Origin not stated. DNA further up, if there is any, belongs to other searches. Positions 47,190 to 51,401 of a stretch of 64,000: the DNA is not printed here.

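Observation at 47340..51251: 1303-aa surface protein with seven ~147-bp tandem-repeat propeller blades, a GLUG-like region and a C-terminal PG-binding domain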

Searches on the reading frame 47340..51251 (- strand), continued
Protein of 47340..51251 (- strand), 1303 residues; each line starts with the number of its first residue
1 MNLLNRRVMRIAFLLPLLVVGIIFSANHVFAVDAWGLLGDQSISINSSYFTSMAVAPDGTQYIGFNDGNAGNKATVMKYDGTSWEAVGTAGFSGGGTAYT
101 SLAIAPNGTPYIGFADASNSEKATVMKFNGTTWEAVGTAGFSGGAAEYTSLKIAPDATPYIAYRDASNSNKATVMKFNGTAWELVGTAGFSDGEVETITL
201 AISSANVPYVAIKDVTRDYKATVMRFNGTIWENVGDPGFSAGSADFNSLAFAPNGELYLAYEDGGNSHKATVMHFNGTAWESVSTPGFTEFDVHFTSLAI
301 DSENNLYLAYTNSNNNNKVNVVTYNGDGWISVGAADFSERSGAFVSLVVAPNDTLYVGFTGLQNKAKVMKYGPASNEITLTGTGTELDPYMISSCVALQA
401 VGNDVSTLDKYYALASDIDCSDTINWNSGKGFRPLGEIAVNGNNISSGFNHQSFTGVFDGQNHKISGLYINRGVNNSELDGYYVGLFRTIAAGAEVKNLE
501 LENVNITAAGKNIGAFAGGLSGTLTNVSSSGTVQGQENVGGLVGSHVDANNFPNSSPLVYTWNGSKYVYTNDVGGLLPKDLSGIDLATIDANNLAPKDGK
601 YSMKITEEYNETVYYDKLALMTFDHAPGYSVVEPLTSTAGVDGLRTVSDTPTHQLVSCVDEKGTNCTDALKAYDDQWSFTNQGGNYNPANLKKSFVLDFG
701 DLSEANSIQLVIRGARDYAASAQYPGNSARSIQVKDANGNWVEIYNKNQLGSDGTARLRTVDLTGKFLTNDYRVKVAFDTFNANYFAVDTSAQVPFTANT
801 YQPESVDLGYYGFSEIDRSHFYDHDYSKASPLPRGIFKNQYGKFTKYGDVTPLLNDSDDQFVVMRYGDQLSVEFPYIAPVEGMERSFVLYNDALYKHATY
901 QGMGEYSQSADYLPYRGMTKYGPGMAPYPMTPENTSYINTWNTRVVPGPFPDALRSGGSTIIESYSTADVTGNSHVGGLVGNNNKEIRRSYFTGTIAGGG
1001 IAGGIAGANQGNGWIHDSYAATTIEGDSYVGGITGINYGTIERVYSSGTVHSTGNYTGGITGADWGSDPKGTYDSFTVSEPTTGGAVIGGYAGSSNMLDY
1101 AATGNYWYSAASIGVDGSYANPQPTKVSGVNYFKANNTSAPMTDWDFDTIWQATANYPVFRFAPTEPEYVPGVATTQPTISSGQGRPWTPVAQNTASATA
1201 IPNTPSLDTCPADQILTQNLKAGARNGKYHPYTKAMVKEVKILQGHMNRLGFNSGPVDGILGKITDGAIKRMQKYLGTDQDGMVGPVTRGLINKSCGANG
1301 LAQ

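Call 13: search_solved_structures(query=window:47340-51251:-, max_evalue=1, show_alignments=2)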
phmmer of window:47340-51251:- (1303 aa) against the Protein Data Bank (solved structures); distinct sequences matched with E-value up to 1: 10.
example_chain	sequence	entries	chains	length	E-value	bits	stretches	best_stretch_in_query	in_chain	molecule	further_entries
7rum_A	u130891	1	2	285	0.0005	21.5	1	1238-1293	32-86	Endolysin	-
6tci_A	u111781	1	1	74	0.0086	17.4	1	1238-1294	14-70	Spore cortex-lytic enzyme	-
5tv7_A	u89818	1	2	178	0.074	14.3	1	1238-1290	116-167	Putative peptidoglycan-binding/hydrolysing protein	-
8prs_A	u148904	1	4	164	0.08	14.2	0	58-280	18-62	nvBagel4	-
8pra_A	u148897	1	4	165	0.082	14.2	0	57-280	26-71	Cell surface protein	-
9emm_E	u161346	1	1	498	0.096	14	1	1237-1288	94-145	Putative OxPP cycle protein OpcA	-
6blg_A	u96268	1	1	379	0.14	13.5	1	598-696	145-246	dTDP-4-amino-4,6-dideoxygalactose transaminase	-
4piw_A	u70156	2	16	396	0.6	11.3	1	601-696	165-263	TDP-4-keto-6-deoxy-D-glucose transaminase family protein | dTDP-4-amino-4,6-dideoxygalactose transaminase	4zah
5e7s_A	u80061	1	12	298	0.83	10.9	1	1167-1220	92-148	Lon protease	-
4ypm_A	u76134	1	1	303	0.85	10.8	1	1167-1219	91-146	Lon protease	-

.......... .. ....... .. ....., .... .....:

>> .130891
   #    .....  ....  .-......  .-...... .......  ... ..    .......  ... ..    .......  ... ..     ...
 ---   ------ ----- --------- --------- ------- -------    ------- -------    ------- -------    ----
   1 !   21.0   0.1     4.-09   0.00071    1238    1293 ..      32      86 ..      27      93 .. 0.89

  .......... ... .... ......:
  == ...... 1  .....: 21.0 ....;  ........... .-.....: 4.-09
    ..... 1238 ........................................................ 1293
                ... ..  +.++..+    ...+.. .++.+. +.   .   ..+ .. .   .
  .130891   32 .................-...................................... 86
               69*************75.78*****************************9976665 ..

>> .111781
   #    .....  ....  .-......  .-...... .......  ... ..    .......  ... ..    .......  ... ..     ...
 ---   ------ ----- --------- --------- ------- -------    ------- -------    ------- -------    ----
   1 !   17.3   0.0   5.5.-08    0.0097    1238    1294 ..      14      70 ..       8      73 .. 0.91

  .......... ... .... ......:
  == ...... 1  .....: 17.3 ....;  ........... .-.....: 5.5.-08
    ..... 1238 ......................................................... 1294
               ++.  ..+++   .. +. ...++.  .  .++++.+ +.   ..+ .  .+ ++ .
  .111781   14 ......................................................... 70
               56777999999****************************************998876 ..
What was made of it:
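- On PG_binding_1 (PF01471): Endolysin 7rum and SleB 6tci match by sequence (call 13).
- PG_binding_1 is best known from wall hydrolases (SleB, endolysins; call 13) rather than from adhesin anchors, so self-tethering is assumed.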

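Call 41: find_encoding_contigs(protein=P0001, flank=3000, max_places=3)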
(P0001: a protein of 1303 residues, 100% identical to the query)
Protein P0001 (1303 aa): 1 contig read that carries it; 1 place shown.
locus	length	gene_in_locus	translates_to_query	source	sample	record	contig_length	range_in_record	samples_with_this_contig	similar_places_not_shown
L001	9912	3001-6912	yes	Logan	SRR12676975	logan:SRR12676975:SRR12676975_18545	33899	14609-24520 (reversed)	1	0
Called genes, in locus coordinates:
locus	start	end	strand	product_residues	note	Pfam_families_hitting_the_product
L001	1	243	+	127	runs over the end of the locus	PF13564:DoxX_2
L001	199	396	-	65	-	-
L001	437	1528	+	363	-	-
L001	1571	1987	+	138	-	PF19197:DUF5872 (weak)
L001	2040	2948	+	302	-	PF01073:3Beta_HSD, PF01370:Epimerase, PF13460:NAD_binding_10 (weak), PF16363:GDP_Man_Dehyd, PF08338:DUF1731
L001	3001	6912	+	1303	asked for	PF12768:Rax2 (faint), PF01471:PG_binding_1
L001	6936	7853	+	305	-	-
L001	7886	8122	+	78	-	PF09905:VF530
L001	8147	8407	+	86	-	PF03831:YjdM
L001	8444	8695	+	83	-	PF01541:GIY-YIG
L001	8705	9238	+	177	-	PF03724:META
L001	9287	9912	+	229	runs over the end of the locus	PF00657:Lipase_GDSL, PF13472:Lipase_GDSL_2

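Call 57: find_related_loci(query=window:47340-51251:-, collection=genome_contigs, flank=6000)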
Query window:47340-51251:- (1303 aa) in genome_contigs; peptide patterns used: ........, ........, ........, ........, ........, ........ (x = any residue, [..] = any of these).
100 stretches matched a pattern; 62 encode a relative of the query (tblastn E <= 1e-3); 62 distinct loci.
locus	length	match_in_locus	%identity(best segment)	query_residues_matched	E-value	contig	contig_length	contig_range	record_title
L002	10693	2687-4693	52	376-1062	0e+0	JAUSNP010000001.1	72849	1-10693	MAG: Candidatus Moraniibacteriota bacterium isolate E19_metabat.bin.91 E19_k141_1665, whole genome shotgun sequence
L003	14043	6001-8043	52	381-1066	0e+0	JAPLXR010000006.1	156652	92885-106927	MAG: Candidatus Nomurabacteria bacterium isolate LacPavin_0818_WC55_MAG_33_13 LacPavin_0818_WC55_scaffold_612361, whole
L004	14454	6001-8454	47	392-1157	0e+0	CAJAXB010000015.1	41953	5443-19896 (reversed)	uncultured Candidatus Saccharibacteria bacterium isolate Loc090907-4m_bin-620 genome assembly, contig: bin-620:15/95, wh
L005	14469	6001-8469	59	378-1181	0e+0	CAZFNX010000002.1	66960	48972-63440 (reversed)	MAG TPA_asm: uncultured Candidatus Saccharibacteria bacterium isolate SRP135725_co1_644 genome assembly, contig: NODE_29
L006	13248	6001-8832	52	372-1292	0e+0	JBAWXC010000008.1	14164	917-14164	MAG: Candidatus Taylorbacteria bacterium isolate ELA053 MAG053_8, whole genome shotgun sequence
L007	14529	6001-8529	43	2-385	9e-84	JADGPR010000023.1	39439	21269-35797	MAG: Bacteroidales bacterium isolate Chersky.15_51 contig-100_256, whole genome shotgun sequence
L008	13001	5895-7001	45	4-371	2e-79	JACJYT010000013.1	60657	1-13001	MAG: Chitinophagales bacterium isolate HK-STAS-BACT-45 HK-STAS-BACT-45_13, whole genome shotgun sequence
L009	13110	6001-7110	45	14-379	1e-78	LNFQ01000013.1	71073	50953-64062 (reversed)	MAG: Bacteroidetes bacterium OLB11 UZ11_BCD004CONTIG000013, whole genome shotgun sequence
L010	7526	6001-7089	47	34-371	1e-76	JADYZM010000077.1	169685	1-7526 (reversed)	MAG: Flavobacteriales bacterium isolate SJ571 c_000001678933, whole genome shotgun sequence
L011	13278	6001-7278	45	35-500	3e-74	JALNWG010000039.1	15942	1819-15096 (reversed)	MAG: Bacteroidales bacterium isolate SO_2016_LW1 bin 64 scaffold03748_LW64-88_2016, whole genome shotgun sequence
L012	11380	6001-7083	45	14-371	7e-73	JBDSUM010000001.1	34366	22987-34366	MAG: Candidatus Paceibacterota bacterium isolate cluster1_bin.581 k127_8028501, whole genome shotgun sequence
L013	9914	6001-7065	43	21-370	9e-73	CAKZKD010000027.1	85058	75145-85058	MAG TPA_asm: uncultured Flavobacteriales bacterium isolate ERR2094167_bin.5_CONCOCT_v1.1_MAG genome assembly, contig: ER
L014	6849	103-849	57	16-371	7e-73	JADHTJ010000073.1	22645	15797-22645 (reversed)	MAG: Anaerolineales bacterium isolate BS150m-G17 BS-150m-C1922, whole genome shotgun sequence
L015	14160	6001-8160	41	34-443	1e-72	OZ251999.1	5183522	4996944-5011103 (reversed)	MAG: Ferruginibacter sp. isolate 6b93fee7-c919-495a-ad20-624eb88cafa5 genome assembly, chromosome: 1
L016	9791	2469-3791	37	30-472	1e-68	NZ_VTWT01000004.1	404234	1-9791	Adhaeribacter soli strain MA2 NODE_4_length_404234_cov_164.904975, whole genome shotgun sequence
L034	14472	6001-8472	65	373-1303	9e-33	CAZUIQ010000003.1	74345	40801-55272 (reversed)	MAG TPA_asm: uncultured Candidatus Saccharibacteria bacterium isolate SRP285395_co1_163 genome assembly, contig: NODE_37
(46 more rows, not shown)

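Call 59: find_encoding_contigs(protein=P0002, flank=10000, max_places=2)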
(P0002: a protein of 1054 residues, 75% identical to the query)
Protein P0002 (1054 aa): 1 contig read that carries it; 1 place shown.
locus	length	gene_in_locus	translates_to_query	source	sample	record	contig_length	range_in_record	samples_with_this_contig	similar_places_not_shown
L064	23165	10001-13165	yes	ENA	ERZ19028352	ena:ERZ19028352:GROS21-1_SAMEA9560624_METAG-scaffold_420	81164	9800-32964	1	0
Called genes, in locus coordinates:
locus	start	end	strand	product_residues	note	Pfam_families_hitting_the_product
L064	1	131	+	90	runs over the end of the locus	PF04024:PspC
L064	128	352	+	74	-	-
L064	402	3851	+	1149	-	PF13385:Laminin_G_3, PF07581:Glug (faint), PF01471:PG_binding_1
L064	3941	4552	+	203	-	PF02578:Cu-oxidase_4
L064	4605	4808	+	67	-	PF11127:YgaP-like_TM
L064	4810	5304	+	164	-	PF01625:PMSR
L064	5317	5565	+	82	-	PF00581:Rhodanese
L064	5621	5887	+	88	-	-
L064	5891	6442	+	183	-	PF01863:YgjP-like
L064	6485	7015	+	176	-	-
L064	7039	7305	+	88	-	-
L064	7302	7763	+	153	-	PF01878:EVE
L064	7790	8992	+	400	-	-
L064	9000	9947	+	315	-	PF01073:3Beta_HSD, PF01370:Epimerase, PF07993:NAD_binding_4 (faint), PF13460:NAD_binding_10 (weak), PF16363:GDP_Man_Dehyd, PF08338:DUF1731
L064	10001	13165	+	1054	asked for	PF07581:Glug (faint), PF01471:PG_binding_1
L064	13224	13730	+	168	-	-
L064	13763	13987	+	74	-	PF09905:VF530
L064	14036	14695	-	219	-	PF01027:Bax1-I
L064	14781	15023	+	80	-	PF03831:YjdM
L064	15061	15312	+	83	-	PF01541:GIY-YIG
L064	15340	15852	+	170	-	PF03724:META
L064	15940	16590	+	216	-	PF00657:Lipase_GDSL, PF13472:Lipase_GDSL_2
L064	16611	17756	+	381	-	PF07690:MFS_1, PF12832:MFS_1_like, PF13347:MFS_2 (weak), PF00083:Sugar_tr, PF07690:MFS_1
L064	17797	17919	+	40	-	-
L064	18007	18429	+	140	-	-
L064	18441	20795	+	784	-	PF07581:Glug (faint)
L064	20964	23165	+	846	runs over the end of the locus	PF07581:Glug (faint), PF01471:PG_binding_1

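Call 60: find_encoding_contigs(protein=P0003, flank=10000, max_places=2)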
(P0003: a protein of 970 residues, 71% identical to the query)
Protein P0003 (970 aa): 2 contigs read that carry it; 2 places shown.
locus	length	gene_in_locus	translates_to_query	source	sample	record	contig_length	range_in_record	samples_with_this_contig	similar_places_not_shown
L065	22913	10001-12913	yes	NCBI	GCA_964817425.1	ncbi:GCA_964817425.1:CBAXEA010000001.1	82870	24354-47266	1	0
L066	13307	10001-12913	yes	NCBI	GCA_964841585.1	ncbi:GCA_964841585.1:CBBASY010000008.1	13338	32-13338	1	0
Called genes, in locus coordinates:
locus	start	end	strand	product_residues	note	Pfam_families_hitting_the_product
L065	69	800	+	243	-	-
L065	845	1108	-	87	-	-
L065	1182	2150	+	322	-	PF17773:UPF0176_N, PF00581:Rhodanese, PF12368:Rhodanese_C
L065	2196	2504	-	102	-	-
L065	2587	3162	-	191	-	PF00717:Peptidase_S24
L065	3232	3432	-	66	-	-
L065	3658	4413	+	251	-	-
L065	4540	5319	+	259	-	-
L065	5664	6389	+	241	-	PF22251:PFF1_TM (weak)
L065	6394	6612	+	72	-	-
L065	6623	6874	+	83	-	PF01541:GIY-YIG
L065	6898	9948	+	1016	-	PF13229:Beta_helix (weak), PF05048:NosD (weak), PF13229:Beta_helix, PF05048:NosD, PF01471:PG_binding_1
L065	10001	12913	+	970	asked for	PF01471:PG_binding_1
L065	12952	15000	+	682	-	PF13385:Laminin_G_3, PF01471:PG_binding_1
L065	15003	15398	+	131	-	PF09945:DUF2177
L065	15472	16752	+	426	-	PF06966:DUF1295, PF02544:Steroid_dh (weak), PF04279:IspA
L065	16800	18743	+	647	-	PF13385:Laminin_G_3, PF13205:Big_5, PF01471:PG_binding_1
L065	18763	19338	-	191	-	-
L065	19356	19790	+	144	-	PF03073:TspO_MBR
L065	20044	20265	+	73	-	PF04024:PspC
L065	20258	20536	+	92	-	-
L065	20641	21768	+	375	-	-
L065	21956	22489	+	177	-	-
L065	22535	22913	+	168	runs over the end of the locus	PF03724:META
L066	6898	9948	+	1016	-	PF13229:Beta_helix (weak), PF05048:NosD (weak), PF13229:Beta_helix, PF05048:NosD, PF01471:PG_binding_1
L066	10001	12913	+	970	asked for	PF01471:PG_binding_1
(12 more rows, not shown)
